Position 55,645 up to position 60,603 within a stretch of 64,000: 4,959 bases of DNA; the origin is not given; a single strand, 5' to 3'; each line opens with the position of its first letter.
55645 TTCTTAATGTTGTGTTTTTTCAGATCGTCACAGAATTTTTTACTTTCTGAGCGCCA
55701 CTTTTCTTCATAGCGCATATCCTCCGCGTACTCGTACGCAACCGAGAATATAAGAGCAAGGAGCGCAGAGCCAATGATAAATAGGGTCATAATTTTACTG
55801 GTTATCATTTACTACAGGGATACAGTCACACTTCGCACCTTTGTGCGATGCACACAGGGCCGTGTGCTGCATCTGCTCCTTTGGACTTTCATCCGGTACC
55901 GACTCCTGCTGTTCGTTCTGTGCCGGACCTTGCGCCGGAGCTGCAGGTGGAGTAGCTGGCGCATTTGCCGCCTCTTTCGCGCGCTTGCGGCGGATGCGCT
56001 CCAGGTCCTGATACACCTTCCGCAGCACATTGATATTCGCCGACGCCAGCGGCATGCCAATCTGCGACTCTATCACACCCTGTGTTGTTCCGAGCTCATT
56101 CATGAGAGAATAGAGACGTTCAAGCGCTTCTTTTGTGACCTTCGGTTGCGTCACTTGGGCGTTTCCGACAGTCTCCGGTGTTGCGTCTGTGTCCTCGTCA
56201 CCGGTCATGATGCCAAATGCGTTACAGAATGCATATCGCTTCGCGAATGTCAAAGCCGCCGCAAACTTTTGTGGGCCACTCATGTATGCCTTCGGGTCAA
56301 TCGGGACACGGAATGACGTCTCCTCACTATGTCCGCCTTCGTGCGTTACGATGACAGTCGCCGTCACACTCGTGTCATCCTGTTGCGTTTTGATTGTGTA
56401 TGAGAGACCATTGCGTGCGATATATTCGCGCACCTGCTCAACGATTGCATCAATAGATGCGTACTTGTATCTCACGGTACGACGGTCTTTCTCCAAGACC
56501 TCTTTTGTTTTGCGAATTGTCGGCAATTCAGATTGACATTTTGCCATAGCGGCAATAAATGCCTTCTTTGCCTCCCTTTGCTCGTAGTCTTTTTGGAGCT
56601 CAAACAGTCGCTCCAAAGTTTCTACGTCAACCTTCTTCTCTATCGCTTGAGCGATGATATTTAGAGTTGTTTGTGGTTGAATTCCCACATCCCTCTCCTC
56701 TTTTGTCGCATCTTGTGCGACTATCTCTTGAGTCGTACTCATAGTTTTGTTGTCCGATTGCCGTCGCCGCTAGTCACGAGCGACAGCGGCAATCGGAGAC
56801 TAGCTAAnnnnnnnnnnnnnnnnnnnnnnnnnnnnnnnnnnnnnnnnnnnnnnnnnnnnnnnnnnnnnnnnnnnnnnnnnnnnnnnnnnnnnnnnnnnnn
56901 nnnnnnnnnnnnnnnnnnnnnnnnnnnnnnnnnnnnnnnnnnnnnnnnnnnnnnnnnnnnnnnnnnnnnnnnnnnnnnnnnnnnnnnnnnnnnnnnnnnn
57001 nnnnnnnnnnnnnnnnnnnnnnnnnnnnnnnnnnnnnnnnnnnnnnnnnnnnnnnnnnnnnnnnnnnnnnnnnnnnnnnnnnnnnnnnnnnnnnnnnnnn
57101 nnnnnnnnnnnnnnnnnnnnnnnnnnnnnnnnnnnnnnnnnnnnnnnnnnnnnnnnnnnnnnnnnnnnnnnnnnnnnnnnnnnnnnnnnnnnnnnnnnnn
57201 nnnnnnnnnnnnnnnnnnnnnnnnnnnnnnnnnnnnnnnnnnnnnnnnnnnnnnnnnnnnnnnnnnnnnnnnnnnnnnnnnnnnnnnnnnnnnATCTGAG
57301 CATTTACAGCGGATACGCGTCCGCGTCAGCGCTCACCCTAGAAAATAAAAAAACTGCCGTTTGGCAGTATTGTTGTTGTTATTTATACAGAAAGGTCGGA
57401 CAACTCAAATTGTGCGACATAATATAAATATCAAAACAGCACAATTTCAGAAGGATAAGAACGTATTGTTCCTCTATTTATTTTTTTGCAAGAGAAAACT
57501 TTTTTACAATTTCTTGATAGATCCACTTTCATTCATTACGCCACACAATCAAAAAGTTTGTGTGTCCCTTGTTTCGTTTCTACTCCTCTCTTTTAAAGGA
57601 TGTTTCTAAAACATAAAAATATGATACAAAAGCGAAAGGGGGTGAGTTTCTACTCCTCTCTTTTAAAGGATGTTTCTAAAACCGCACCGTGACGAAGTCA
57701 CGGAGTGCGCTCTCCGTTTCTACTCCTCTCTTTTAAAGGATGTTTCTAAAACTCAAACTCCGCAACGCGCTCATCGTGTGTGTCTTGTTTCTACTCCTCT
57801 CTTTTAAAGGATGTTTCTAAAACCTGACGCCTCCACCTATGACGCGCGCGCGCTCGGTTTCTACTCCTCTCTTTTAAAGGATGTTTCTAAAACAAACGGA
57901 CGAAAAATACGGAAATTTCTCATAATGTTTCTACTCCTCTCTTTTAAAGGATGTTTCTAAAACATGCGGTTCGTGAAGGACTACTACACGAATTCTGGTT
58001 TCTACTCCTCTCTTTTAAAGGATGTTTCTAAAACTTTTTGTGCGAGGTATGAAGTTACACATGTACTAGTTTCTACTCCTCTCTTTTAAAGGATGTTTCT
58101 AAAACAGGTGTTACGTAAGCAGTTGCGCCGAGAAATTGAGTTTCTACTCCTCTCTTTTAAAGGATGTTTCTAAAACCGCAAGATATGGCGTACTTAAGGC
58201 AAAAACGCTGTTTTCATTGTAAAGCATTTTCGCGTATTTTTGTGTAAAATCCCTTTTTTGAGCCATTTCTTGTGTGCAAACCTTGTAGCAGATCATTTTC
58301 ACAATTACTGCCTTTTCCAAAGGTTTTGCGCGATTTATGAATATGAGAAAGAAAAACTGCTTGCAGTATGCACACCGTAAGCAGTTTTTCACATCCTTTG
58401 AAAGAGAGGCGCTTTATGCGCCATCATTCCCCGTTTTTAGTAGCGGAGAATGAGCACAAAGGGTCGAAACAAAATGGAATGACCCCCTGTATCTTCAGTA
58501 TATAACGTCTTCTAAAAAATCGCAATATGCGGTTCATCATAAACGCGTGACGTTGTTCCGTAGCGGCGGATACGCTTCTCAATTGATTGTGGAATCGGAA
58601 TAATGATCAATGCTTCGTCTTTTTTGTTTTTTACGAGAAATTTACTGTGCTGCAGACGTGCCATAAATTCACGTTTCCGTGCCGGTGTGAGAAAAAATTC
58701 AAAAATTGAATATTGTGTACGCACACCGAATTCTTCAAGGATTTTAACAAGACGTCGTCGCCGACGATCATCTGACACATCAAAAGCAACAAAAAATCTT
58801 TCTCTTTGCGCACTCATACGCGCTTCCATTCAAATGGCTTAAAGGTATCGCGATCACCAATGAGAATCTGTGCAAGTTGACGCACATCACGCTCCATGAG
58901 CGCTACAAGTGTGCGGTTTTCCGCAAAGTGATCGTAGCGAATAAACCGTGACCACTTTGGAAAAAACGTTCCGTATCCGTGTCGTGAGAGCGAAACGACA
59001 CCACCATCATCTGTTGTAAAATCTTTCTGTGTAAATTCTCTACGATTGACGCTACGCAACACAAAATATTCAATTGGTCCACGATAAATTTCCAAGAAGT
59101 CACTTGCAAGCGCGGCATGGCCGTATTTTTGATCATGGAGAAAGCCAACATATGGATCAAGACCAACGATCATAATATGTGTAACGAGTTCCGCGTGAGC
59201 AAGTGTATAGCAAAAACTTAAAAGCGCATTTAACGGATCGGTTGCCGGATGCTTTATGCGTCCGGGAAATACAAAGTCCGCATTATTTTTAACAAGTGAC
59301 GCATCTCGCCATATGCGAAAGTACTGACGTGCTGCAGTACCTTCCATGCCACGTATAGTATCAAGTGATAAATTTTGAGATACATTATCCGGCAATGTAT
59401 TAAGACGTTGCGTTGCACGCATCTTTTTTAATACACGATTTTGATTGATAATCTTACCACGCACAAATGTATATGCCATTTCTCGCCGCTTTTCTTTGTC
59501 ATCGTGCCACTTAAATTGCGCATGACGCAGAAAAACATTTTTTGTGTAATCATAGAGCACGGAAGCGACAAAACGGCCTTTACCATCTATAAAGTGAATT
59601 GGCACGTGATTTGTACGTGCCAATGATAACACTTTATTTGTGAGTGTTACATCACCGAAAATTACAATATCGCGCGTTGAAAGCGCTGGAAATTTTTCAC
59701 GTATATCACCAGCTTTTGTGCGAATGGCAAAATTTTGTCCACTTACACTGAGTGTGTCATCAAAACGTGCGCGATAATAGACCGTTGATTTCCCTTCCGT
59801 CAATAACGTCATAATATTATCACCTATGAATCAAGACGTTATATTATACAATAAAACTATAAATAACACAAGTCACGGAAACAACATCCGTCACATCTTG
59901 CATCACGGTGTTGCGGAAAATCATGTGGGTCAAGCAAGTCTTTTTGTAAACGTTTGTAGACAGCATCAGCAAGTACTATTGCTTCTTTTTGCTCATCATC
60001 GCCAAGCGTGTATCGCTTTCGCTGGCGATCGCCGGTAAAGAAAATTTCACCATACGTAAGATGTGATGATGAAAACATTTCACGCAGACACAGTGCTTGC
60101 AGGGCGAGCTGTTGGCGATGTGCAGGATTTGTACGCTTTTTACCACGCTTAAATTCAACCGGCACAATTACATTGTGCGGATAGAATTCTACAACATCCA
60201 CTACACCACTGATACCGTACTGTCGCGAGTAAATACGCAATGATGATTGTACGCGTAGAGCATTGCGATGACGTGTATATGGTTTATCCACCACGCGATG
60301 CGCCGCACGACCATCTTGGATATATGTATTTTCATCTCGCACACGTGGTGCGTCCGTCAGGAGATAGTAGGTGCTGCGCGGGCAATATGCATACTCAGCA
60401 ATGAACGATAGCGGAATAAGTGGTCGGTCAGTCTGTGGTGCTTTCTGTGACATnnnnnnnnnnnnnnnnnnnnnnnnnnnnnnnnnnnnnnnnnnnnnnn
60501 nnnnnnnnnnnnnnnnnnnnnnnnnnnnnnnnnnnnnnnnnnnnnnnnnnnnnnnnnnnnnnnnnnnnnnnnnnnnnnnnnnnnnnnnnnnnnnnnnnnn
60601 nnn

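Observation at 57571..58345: Array polarity and spacer content: leader on the cas2 side, trailer against the prophage, one palindromic spacer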

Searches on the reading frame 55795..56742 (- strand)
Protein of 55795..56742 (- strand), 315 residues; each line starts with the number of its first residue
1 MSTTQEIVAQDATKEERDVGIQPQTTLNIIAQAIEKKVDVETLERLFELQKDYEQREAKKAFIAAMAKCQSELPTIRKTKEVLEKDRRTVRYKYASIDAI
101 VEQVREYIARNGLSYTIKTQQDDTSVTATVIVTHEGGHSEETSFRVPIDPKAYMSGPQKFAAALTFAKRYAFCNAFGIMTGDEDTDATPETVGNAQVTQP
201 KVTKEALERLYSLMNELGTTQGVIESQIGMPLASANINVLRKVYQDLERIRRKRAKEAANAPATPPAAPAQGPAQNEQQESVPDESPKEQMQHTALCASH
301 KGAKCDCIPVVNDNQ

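Call 61: search_protein_families(library=phrogs, proteins=[window:55795-56742:-], max_evalue=0.001)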
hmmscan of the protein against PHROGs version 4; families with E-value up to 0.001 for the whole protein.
window:55795-56742:- (315 aa): 4 families
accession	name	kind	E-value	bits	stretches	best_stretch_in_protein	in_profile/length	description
phrog_155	-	DNA, RNA and nucleotide metabolism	2.5e-40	140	1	11-261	17-263/308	Erf-like ssDNA annealing protein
phrog_2324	-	DNA, RNA and nucleotide metabolism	1.8e-22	80.9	1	54-205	3-149/193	Erf-like ssDNA annealing protein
phrog_34817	-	unknown function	3.7e-13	50.4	1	63-208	13-156/291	-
phrog_10003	-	other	2.2e-11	44.7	1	51-203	23-185/297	recombinase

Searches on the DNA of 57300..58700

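Call 90: search_rna_families(source=window, start=57300, end=58700, threshold=evalue, max_evalue=10)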
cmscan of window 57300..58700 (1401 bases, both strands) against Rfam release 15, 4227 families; matches with E-value up to 10: 12.
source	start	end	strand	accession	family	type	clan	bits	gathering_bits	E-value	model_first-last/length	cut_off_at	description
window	58333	58391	-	RF01096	PK-HAV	Cis-reg;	-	25.7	50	1.5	1-56/56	no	HepA virus 3'-terminal pseudoknot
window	57344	57450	-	RF01859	Phe_leader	Cis-reg; leader;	-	25.5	55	0.13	1-125/125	no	Phenylalanine leader peptide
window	58345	58429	-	RF02074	STnc240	Gene; sRNA;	-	21.6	55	2.8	1-77/77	no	Enterobacterial sRNA STnc240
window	57347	57452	-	RF02747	FtrA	Gene; sRNA;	-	19.5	134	7.2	1-111/111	no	Francisella sRNA A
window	57453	57524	-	RF01301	snoR4a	Gene; snRNA; snoRNA; CD-box;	-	19.1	50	3.2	1-77/77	no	Small nucleolar RNA snoR4a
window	57441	57487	+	RF02907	patAB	Cis-reg; leader;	-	18.9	92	6.1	1-57/57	no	patAB leader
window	57347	57490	-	RF01743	leu-phe_leader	Cis-reg; leader;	-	17.7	70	6.8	1-162/162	no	leu/phe leader RNA from Lactococcus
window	58235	58405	-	RF02792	sRNA162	Gene; antisense;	-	16.7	78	4.7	1-190/190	no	Archaeal Small RNA 162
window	58447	58526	-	RF00110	RybB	Gene; sRNA;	-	15.3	40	4.8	1-79/79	no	RybB RNA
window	57946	58098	-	RF00230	T-box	Cis-reg; leader;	-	12.9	93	4.5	1-219/219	no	T-box leader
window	57487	57697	+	RF01845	enod40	Gene;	-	12.5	45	3.8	58-222/263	no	Early nodulin 40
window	57340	57374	+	RF01675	CrcZ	Gene; sRNA;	-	10.5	95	3.9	142-177/398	no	Pseudomonas sRNA CrcZ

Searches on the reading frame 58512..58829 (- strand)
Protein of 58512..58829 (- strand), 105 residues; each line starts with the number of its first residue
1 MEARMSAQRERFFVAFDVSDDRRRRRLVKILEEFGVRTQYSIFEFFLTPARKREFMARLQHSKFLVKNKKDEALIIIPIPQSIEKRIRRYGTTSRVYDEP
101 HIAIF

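Call 5: search_protein_families(library=pfam, proteins=[window:58512-58829:-], max_evalue=0.01)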
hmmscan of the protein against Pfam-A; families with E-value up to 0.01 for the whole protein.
window:58512-58829:- (105 aa): 2 families
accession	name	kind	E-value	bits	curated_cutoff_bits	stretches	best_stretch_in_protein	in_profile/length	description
PF09827.14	CRISPR_Cas2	-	4.8e-13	49.5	23.8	1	12-81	3-68/74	CRISPR associated protein Cas2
PF14706.11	Tnp_DNA_bind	-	0.00014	22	24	1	13-44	7-38/58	Transposase DNA-binding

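Call 6: search_protein_families(library=ncbifam, proteins=[window:58512-58829:-], max_evalue=0.01)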
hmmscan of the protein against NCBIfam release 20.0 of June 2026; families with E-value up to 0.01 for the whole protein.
window:58512-58829:- (105 aa): 1 family
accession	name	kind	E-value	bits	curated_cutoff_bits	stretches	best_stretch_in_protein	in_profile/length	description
TIGR01573.1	cas2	equivalog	2.9e-11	43.5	24.5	1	12-96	3-87/96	CRISPR-associated endonuclease Cas2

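Call 66: find_encoding_contigs(protein=window:58512-58817:-, flank=10000, max_places=10)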
Protein window:58512-58817:- (101 aa): 3 contigs read that carry it; 2 places shown.
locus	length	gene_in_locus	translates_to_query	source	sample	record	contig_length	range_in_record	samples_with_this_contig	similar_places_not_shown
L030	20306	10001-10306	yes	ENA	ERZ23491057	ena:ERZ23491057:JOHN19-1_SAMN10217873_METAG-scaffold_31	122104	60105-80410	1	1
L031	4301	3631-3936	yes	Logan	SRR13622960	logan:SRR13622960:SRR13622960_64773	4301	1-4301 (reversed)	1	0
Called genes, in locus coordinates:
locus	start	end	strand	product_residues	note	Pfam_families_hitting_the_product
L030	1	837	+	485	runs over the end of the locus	PF13196:DUF4012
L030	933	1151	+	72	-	-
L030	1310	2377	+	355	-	PF00348:polyprenyl_synt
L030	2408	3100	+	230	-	PF01255:Prenyltransf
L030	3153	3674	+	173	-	-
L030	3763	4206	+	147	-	-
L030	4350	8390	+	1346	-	PF07282:Cas12f1-like_TNB (faint)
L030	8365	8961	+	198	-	PF01930:Cas_Cas4, PF12705:PDDEXK_1 (weak)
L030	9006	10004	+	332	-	PF01867:Cas_Cas1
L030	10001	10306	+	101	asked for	PF09827:CRISPR_Cas2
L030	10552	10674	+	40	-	-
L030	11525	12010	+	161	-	PF18896:SLT_3 (weak)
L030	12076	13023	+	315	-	PF04404:ERF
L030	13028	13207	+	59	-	-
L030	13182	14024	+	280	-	PF13730:HTH_36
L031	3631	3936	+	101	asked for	PF09827:CRISPR_Cas2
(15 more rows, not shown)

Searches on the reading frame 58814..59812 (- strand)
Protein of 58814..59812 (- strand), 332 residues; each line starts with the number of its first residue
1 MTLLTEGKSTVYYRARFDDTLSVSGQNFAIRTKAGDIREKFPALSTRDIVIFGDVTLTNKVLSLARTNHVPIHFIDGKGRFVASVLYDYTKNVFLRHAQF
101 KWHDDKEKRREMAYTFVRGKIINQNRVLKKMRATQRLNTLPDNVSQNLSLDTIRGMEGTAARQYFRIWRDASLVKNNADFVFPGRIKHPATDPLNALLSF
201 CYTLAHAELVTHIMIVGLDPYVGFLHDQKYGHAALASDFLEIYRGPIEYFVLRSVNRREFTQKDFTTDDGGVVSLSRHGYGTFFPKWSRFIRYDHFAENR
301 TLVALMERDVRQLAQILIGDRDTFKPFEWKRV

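Call 5: search_protein_families(library=pfam, proteins=[window:58814-59812:-], max_evalue=0.01)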
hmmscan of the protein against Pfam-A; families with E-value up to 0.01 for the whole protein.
window:58814-59812:- (332 aa): 1 family
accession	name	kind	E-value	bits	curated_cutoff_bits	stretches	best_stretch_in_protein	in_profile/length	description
PF01867.21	Cas_Cas1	-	1.9e-70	237.7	22.3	1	17-288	6-282/283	CRISPR associated protein Cas1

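Call 6: search_protein_families(library=ncbifam, proteins=[window:58814-59812:-], max_evalue=0.01)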
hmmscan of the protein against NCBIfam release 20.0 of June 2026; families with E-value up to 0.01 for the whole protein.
window:58814-59812:- (332 aa): 9 families
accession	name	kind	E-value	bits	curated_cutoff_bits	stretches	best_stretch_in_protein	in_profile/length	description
TIGR00287.1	cas1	equivalog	2.1e-64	217.7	71.7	1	17-322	7-324/327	CRISPR-associated endonuclease Cas1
TIGR03640.1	cas1_DVULG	exception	6.2e-63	213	385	1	17-329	11-340/340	type I-C CRISPR-associated endonuclease Cas1c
TIGR04093.1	cas1_CYANO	exception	8.3e-60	202.5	385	1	38-328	32-332/334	type I-D CRISPR-associated endonuclease Cas1d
NF049935.1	cas4g_cas1g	exception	1.4e-57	195.4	560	1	16-328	221-544/546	CRISPR-associated endonuclease Cas4g/Cas1g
TIGR03641.1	cas1_HMARI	exception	6.5e-36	124.2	304.1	1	30-328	18-321/324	type I-B CRISPR-associated endonuclease Cas1b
TIGR03983.1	cas1_MYXAN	equivalog_domain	2.1e-34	119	358.05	1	24-284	26-297/347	type I-MYXAN CRISPR-associated endonuclease Cas1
TIGR04329.1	cas1_PREFRAN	exception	7.4e-27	94.3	300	1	19-269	16-264/317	type V CRISPR-associated endonuclease Cas1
TIGR03639.1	cas1_NMENI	exception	1.1e-22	80.7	120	1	20-265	11-242/278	type II CRISPR-associated endonuclease Cas1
TIGR03638.1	cas1_ECOLI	exception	7.5e-07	28.6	215.6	1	140-243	120-219/269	type I-E CRISPR-associated endonuclease Cas1e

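Call 67: find_encoding_contigs(protein=window:58814-59812:-, flank=10000, max_places=10)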
Protein window:58814-59812:- (332 aa): 3 contigs read that carry it; 2 places shown.
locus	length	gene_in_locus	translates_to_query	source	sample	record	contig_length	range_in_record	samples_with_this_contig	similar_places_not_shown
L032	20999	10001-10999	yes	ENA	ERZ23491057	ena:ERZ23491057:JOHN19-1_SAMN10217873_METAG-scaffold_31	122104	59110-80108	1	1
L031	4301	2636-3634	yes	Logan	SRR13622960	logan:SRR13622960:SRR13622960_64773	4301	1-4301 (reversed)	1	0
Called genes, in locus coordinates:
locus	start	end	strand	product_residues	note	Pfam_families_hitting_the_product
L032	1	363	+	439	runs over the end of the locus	-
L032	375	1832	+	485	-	PF13196:DUF4012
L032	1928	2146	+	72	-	-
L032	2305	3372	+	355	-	PF00348:polyprenyl_synt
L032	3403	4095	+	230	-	PF01255:Prenyltransf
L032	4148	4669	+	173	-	-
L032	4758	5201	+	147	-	-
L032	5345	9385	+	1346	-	PF07282:Cas12f1-like_TNB (faint)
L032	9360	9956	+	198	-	PF01930:Cas_Cas4, PF12705:PDDEXK_1 (weak)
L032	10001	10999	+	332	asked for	PF01867:Cas_Cas1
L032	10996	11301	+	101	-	PF09827:CRISPR_Cas2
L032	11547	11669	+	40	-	-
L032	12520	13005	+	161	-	PF18896:SLT_3 (weak)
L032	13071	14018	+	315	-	PF04404:ERF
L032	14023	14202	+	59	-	-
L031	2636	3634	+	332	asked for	PF01867:Cas_Cas1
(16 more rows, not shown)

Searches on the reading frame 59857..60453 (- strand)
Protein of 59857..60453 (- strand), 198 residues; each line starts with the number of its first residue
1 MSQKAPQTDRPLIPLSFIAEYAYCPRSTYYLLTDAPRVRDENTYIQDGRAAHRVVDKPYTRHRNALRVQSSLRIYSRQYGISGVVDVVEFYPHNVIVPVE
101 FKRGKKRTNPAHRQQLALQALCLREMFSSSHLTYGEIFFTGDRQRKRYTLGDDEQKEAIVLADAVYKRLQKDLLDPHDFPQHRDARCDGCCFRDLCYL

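Call 5: search_protein_families(library=pfam, proteins=[window:59857-60453:-], max_evalue=0.01)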
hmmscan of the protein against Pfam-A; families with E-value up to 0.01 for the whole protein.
window:59857-60453:- (198 aa): 2 families
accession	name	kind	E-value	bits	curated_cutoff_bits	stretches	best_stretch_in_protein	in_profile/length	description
PF01930.23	Cas_Cas4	-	5.6e-15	56.2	22.7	1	18-197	5-159/160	Domain of unknown function DUF83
PF12705.13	PDDEXK_1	-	2.3e-06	28.2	22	1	50-196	88-246/247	PD-(D/E)XK nuclease superfamily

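Call 6: search_protein_families(library=ncbifam, proteins=[window:59857-60453:-], max_evalue=0.01)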
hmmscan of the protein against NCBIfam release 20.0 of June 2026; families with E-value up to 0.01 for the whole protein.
window:59857-60453:- (198 aa): 3 families
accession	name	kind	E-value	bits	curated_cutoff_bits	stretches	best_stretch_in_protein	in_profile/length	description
TIGR00372.1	cas4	equivalog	7.1e-29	100.9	65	1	14-197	2-179/180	CRISPR-associated protein Cas4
NF049935.1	cas4g_cas1g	exception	1.4e-24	86.5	560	1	12-196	1-189/546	CRISPR-associated endonuclease Cas4g/Cas1g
TIGR04328.1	cas4_PREFRAN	exception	1.3e-07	31.9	70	1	15-196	3-175/178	type V CRISPR-associated protein Cas4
